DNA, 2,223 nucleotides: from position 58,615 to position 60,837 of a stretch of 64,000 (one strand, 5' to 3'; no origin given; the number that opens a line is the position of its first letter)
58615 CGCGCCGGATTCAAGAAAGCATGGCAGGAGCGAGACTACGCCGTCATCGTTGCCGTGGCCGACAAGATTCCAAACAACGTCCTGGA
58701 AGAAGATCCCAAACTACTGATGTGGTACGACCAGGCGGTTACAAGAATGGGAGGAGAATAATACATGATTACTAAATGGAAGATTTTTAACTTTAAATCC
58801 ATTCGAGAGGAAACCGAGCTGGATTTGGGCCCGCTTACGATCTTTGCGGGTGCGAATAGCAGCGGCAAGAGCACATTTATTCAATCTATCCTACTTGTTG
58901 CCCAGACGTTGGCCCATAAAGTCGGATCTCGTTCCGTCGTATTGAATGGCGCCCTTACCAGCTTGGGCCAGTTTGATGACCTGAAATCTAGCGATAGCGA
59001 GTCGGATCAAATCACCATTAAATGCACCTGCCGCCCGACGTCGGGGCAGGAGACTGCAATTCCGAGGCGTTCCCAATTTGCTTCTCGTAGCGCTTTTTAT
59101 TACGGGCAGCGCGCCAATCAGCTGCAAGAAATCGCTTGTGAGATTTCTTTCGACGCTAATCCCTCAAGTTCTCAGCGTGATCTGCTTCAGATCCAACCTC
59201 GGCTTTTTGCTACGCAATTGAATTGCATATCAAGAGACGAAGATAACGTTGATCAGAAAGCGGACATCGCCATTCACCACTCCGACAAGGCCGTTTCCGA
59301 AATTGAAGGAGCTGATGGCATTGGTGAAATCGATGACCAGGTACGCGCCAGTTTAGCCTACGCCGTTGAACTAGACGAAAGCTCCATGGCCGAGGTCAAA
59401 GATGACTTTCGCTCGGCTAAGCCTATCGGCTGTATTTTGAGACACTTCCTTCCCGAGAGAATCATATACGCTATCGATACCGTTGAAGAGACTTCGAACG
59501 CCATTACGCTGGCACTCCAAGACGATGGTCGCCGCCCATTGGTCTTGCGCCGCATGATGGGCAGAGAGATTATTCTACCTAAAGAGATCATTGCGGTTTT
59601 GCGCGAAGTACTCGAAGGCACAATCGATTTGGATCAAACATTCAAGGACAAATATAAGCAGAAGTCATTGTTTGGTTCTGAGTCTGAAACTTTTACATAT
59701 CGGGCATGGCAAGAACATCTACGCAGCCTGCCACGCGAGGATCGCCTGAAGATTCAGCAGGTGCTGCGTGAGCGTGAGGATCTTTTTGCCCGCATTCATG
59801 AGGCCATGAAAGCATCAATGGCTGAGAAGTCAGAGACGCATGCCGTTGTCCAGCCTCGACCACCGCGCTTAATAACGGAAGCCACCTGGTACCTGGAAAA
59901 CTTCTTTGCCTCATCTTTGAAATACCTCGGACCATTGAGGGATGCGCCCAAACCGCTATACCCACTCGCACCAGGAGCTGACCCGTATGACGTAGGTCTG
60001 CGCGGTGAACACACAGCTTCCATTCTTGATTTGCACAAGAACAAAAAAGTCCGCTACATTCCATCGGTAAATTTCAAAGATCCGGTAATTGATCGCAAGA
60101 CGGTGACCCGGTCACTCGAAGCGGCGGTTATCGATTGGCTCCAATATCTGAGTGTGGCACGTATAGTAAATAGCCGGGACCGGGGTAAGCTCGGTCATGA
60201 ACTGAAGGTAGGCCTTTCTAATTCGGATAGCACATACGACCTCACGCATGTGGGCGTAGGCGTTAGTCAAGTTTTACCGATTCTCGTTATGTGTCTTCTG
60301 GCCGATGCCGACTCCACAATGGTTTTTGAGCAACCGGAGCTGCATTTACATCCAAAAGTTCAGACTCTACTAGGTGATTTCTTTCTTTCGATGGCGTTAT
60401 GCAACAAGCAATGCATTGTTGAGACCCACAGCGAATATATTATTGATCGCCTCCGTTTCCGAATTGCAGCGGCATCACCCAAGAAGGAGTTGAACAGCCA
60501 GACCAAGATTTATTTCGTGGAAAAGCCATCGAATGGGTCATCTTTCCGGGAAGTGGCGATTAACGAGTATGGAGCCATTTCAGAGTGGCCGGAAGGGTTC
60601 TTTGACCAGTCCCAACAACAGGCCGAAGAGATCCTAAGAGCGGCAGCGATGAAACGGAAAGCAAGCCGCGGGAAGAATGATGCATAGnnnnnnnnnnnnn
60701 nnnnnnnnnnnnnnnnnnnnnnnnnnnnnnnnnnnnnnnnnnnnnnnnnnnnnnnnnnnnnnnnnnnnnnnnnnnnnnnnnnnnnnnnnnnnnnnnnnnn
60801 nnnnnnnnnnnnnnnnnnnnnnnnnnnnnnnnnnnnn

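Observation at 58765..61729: Two-gene ATPase + unknown-protein cassette embedded inside the BREX-like operon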

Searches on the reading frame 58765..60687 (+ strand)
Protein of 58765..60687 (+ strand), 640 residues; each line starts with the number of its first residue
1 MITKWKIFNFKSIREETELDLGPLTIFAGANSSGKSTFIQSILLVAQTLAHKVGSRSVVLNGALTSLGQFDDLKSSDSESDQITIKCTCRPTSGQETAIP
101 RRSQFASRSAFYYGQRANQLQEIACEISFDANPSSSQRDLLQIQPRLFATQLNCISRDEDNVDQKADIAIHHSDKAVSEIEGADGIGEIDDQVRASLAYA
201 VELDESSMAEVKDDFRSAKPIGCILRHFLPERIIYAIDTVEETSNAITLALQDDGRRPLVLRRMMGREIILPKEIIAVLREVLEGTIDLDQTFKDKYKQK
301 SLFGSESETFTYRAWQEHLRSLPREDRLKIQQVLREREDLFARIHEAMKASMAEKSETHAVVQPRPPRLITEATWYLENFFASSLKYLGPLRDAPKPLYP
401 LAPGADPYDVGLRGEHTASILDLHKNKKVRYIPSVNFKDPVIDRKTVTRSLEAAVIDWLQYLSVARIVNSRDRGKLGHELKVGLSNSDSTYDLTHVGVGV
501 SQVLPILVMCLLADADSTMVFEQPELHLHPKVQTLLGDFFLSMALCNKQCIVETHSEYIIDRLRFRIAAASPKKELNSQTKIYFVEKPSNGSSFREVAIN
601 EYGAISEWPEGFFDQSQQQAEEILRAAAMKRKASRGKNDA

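Call 5: search_protein_families(library=pfam, proteins=[window:58765-60687:+], max_evalue=0.01)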
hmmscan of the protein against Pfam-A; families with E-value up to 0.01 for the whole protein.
window:58765-60687:+ (640 aa): 6 families
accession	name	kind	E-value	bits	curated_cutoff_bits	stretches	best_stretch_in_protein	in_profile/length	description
PF13175.12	AAA_15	-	2.1e-25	90.6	32.1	2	471-560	291-374/374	AAA ATPase domain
PF13304.12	AAA_21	-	4.7e-19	70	27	2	493-561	235-304/304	AAA domain, putative AbiEii toxin, Type IV TA system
PF12476.13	DUF3696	-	5.8e-12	46.1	22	1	578-622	4-51/52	Protein of unknown function (DUF3696)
PF13476.12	AAA_23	-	3.7e-07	31.4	27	1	6-61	3-56/201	AAA domain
PF02463.25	SMC_N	-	0.00028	20.8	40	1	2-45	2-47/220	RecF/RecN/SMC N terminal domain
PF13555.12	AAA_29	-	0.0023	18.1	27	1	6-48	5-50/61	P-loop containing region of AAA domain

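Call 6: search_protein_families(library=padloc, proteins=[window:58765-60687:+], max_evalue=0.01)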
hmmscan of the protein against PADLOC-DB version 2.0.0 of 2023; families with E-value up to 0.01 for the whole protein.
window:58765-60687:+ (640 aa): 104 families (the best 25 are shown)
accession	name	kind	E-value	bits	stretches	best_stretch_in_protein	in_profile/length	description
PDLC03878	NsnB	-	4.1e-77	258.3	2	351-625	107-344/345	-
PDLC04148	HEC-03B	-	1.5e-51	173.9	2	383-634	214-454/458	-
PDLC04707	PDC-M55A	-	2e-42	143.6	2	383-631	186-417/421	-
PDLC02979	AriA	-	2.5e-29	101.2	1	1-560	1-373/373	-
PDLC02980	AriA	-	5.7e-19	67.2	2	492-561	234-304/304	-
PDLC04175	HEC-01A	-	1.2e-16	58.8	2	2-70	6-72/363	-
PDLC04178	HEC-01A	-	5.4e-15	53.3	2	2-54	9-60/399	-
PDLC04176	HEC-01A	-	6e-15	53.5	2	2-89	3-86/371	-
PDLC02335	AbiLi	-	8.1e-13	46.1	2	1-76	49-106/326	AbiLi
PDLC04177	HEC-01A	-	9.1e-13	46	2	504-564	285-344/393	-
PDLC04135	mad3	-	1e-12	46.3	1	2-75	2-69/374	mads_3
PDLC02981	AriAB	-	1.6e-12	44.9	2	514-561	329-378/694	-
PDLC04179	HEC-01A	-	3.4e-12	44.2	2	1-56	1-53/459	-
PDLC04182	HEC-01A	-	7.6e-12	42.9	2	2-94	4-97/406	-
PDLC02358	Old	-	1.6e-11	41.7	2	2-47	4-48/578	Old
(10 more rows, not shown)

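Call 7: search_protein_families(library=ncbifam, proteins=[window:58765-60687:+], max_evalue=0.1)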
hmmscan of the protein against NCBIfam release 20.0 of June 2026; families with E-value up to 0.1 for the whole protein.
window:58765-60687:+ (640 aa): 8 families
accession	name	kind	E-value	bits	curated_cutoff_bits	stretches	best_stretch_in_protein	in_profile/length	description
NF047739.1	antiphage_MADS3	equivalog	6.9e-10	38.7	420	1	1-60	1-59/427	methylation-associated defense system AAA family ATPase MAD3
NF041760.1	PtuA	equivalog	2.4e-05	23.4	500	1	4-46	54-96/524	retron Ec78 anti-phage system effector ATPase PtuA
TIGR00611.2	recf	equivalog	0.00049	19.4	172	1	2-59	1-58/339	DNA replication/repair protein RecF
NF053563.1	Rkd4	equivalog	0.0067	14.6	860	1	2-42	3-43/747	arcadin-4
TIGR02169.1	SMC_prok_A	equivalog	0.014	13.1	729.4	1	2-45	2-46/1165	chromosome segregation protein SMC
NF038234.1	retron_eff_Eco8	equivalog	0.025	13.2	250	0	2-48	3-49/679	retron Eco8 family effector endonuclease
NF045487.1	ASRP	equivalog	0.045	12.4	300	1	16-47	9-39/593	archaea-specific SMC-related protein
NF040873.1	AztA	equivalog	0.046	13.3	220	0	18-54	14-47/191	zinc ABC transporter ATP-binding protein AztA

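Call 8: search_protein_families(library=phrogs, proteins=[window:58765-60687:+], max_evalue=0.1)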
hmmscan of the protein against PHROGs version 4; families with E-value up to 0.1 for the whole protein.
window:58765-60687:+ (640 aa): 10 families
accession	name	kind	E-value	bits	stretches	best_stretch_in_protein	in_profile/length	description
phrog_21420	-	unknown function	1.1e-105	355.5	2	314-635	332-644/654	-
phrog_4747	-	unknown function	3.1e-13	50.7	2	2-111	3-119/610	-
phrog_14430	-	unknown function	1.5e-12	48.5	2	490-594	312-414/444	-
phrog_9802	-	unknown function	5.5e-09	36.6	1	486-561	246-329/438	-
phrog_3940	-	unknown function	1.6e-07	31.5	2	445-585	174-316/537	-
phrog_8323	-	unknown function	1.2e-05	25.1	1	524-563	330-368/623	-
phrog_7507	-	unknown function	0.0001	22.8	1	489-564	379-454/483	-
phrog_77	-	DNA, RNA and nucleotide metabolism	0.00055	19.5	1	2-42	298-340/967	SbcC-like subunit of palindrome specific endonuclease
phrog_13167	-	unknown function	0.004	17.1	1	516-563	338-385/477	-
phrog_25246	-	moron, auxiliary metabolic gene and host takeover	0.028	13.9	1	485-538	250-303/616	ABC transporter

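Call 51: search_solved_structures(query=window:58765-60687:+, max_evalue=0.01)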
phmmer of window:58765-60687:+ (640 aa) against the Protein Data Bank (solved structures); distinct sequences matched with E-value up to 0.01: 2.
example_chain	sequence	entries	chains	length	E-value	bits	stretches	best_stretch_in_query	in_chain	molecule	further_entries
6p74_A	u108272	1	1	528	7.3e-08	34.5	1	480-585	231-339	Putative ATP-dependent endonuclease of the OLD family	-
9n69_A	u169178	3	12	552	0.0053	18.5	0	4-53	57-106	AAA family ATPase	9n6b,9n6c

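Call 77: find_related_loci(query=A6, collection=viral_contigs, flank=7000)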
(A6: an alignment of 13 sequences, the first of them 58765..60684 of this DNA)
Query A6 (640 aa) in viral_contigs; peptide patterns used: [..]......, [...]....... (x = any residue, [..] = any of these).
108 stretches matched a pattern; 73 encode a relative of the query (tblastn E <= 1e-3); 72 distinct loci.
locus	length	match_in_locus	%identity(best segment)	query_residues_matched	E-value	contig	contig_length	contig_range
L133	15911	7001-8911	33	1-637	5e-99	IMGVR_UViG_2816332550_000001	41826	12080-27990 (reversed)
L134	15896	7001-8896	32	1-635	5e-98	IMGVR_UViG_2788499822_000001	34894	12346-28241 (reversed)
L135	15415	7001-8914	32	1-638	1e-96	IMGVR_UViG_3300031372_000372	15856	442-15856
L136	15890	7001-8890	34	1-635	2e-94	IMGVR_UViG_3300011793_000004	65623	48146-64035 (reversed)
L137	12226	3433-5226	34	1-624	7e-92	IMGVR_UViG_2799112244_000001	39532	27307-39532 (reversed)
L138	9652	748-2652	31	1-635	1e-89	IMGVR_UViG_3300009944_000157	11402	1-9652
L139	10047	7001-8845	32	1-628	1e-86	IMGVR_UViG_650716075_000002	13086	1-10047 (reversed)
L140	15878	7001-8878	31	1-629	8e-86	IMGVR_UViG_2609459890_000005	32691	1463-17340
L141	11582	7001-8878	31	1-629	6e-86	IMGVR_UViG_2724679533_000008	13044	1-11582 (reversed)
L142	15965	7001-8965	31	1-639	7e-84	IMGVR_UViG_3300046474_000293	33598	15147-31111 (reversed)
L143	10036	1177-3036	47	1-632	5e-70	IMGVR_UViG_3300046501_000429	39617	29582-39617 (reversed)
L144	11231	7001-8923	48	7-633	2e-67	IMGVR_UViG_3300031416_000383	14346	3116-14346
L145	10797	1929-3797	31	1-629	2e-89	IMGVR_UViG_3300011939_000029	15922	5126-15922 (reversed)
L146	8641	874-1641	44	372-629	4e-67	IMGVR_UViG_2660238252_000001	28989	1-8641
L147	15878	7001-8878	31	1-629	3e-89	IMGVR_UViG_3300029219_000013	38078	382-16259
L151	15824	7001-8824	29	2-635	2e-20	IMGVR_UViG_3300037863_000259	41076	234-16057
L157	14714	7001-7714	27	371-627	8e-17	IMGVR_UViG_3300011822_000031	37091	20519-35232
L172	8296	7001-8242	34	1-616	3e-14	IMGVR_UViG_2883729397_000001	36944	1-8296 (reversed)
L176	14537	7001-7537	30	457-614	6e-14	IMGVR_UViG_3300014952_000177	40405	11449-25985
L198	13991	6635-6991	27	497-615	2e-10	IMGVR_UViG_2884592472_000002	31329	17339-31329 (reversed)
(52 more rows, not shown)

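Call 81: search_protein_families(library=padloc, alignment_id=A7, max_evalue=0.001)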
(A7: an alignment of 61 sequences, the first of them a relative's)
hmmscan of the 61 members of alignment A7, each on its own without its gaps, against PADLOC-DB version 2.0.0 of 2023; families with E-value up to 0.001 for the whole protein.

A. member 1, L149:8513-9367:+ (285 aa): 0 families

B. families by the number of members that match (of 61 scanned): 192 families (the first 25 are shown)
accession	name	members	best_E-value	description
PDLC04708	PDC-M55B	23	2.7e-39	-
PDLC03053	Specificity_I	2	4.4e-64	Type I specificity subunit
PDLC03084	Specificity_I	2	6.2e-48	Type I specificity subunit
PDLC03119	Specificity_I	2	1.1e-43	Type I specificity subunit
PDLC03107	Specificity_I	2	1e-40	Type I specificity subunit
PDLC03069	Specificity_I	2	3.6e-33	Type I specificity subunit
PDLC03062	Specificity_I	2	6.6e-33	Type I specificity subunit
PDLC03194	Specificity_I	2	5.2e-30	Type I specificity subunit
PDLC03099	Specificity_I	2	2.4e-29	Type I specificity subunit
PDLC03090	Specificity_I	2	1.5e-28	Type I specificity subunit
PDLC03129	Specificity_I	2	2.3e-28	Type I specificity subunit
PDLC03117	Specificity_I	2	5e-28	Type I specificity subunit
PDLC03187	Specificity_I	2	5.9e-26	Type I specificity subunit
PDLC03162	Specificity_I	2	3.6e-25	Type I specificity subunit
PDLC03087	Specificity_I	2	6.3e-25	Type I specificity subunit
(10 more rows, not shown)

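Call 86: search_protein_families(library=pfam, proteins=[L133:8917-9939:+], max_evalue=0.001)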
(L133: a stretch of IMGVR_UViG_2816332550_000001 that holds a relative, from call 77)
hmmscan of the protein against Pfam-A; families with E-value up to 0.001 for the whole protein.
L133:8917-9939:+ (340 aa): 0 families

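Call 92: search_protein_families(library=pfam, proteins=[L135:5459-6733:+, L139:6211-6906:+, L140:4596-6740:+, L144:5897-6691:+, L151:5834-6982:+, L157:5074-6168:+, L172:5793-6827:+, L176:4760-5827:+, L198:3352-5679:+, L151:8794-9714:+], max_evalue=0.001)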
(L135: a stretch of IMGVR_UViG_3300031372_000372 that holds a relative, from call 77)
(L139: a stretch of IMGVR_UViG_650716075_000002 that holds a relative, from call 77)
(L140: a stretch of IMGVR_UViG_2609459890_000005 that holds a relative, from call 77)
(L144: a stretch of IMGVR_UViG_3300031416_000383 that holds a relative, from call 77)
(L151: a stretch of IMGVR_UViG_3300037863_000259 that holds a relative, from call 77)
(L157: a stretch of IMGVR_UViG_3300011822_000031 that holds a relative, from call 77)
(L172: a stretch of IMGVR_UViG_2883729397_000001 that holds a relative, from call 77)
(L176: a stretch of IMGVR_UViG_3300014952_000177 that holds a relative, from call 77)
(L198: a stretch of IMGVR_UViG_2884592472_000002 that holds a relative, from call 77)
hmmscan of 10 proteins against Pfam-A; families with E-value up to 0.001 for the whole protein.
L135:5459-6733:+ (425 aa): 4 families
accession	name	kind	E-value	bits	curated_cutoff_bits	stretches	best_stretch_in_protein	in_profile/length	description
PF00817.25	IMS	-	3e-34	118.5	23.2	1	11-152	1-147/148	impB/mucB/samB family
PF13438.11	DUF4113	-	5.9e-17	61.9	24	1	373-422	2-51/51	Domain of unknown function (DUF4113)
PF11799.13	IMS_C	-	3.9e-15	56.7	20.7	1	247-355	2-102/109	impB/mucB/samB family C-terminal domain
PF21999.2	IMS_HHH_1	-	0.00015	22.6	27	0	188-221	5-38/53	DNA polymerase-iota, thumb domain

L139:6211-6906:+ (232 aa): 1 family
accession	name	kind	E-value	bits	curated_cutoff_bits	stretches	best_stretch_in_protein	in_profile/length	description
PF13091.12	PLDc_2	-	1.3e-09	38.5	27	1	15-127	2-126/132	PLD-like domain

L140:4596-6740:+ (715 aa): 2 families
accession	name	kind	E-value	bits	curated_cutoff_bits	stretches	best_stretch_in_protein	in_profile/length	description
PF05840.19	Phage_GPA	-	4.3e-117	391.2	31.4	1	179-500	2-321/321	Bacteriophage replication gene A protein (GPA)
PF23343.2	REP_ORF2-G2P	-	1.4e-06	28.9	27.8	1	398-496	16-98/99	Replication-associated protein ORF2/G2P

L144:5897-6691:+ (265 aa): 0 families

L151:5834-6982:+ (383 aa): 1 family
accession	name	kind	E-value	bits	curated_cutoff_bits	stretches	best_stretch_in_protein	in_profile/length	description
PF01420.25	Methylase_S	-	5.2e-22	79.3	22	2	198-361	9-160/168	Type I restriction modification DNA specificity domain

L157:5074-6168:+ (365 aa): 1 family
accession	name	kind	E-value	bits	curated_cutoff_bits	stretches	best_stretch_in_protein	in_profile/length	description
PF12571.13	Phage_tail_fib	-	1e-15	58.4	23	1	5-149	7-149/150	Phage tail-collar fibre protein, N-terminal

L172:5793-6827:+ (345 aa): 2 families
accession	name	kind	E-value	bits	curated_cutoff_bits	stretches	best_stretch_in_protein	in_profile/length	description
PF01555.25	N6_N4_Mtase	-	3.8e-44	151.7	26.7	1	30-339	1-216/221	DNA methylase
PF13847.12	Methyltransf_31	-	0.00019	21.6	27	0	8-99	53-127/145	Methyltransferase domain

L176:4760-5827:+ (356 aa): 1 family
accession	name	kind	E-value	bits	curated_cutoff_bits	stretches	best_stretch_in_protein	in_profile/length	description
PF05175.20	MTS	-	0.0009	19.4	23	0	211-308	32-142/170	Methyltransferase small domain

L198:3352-5679:+ (776 aa): 2 families
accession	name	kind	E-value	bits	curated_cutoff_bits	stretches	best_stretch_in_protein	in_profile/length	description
PF05840.19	Phage_GPA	-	1.7e-102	343.2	31.4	1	139-467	3-321/321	Bacteriophage replication gene A protein (GPA)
PF23343.2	REP_ORF2-G2P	-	6e-07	30.1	27.8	1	369-463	17-98/99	Replication-associated protein ORF2/G2P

L151:8794-9714:+ (307 aa): 0 families
